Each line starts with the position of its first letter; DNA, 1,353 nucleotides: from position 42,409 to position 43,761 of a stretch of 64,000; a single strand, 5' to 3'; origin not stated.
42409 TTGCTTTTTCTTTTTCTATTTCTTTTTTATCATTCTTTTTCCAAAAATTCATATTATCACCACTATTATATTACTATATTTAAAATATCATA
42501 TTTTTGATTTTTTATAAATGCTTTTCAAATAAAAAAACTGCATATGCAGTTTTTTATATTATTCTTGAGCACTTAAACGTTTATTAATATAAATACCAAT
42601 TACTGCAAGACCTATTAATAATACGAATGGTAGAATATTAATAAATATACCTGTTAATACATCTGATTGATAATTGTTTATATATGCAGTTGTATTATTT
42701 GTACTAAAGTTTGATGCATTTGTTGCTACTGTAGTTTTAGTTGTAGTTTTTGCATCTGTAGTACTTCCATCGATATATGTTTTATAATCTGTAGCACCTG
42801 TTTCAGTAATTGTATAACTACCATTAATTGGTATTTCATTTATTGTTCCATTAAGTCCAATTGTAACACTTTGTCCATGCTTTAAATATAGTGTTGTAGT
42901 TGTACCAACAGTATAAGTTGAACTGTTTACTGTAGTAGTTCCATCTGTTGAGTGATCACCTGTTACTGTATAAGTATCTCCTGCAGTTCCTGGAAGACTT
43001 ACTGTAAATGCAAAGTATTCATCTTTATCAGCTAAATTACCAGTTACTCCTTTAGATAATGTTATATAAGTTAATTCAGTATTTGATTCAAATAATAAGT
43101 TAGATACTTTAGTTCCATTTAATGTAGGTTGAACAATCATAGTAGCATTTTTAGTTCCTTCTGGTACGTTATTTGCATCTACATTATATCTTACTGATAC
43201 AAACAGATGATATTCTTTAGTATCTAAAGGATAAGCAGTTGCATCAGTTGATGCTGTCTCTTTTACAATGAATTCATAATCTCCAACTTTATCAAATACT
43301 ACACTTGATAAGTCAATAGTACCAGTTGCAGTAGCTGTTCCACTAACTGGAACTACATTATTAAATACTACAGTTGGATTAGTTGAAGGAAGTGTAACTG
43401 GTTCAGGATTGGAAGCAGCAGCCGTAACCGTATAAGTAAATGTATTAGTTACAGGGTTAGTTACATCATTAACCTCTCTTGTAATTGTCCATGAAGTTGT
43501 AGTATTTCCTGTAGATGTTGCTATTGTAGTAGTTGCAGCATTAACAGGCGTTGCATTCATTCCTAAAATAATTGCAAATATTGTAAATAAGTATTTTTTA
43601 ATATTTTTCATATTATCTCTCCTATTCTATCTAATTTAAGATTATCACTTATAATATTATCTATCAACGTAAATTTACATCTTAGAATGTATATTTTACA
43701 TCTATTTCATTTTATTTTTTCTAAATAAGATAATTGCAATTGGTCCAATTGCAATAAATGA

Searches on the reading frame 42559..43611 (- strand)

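Call 68: search_protein_families(library=pfam, proteins=[window:42559-43611:-], max_evalue=0.00001)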
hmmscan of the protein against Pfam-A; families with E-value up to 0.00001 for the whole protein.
window:42559-43611:- (350 aa): 1 family
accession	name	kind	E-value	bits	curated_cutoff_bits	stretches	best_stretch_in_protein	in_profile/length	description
PF24547.1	DUF7601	-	2.8e-11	44.5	27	1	183-303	3-111/116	Domain of unknown function (DUF7601)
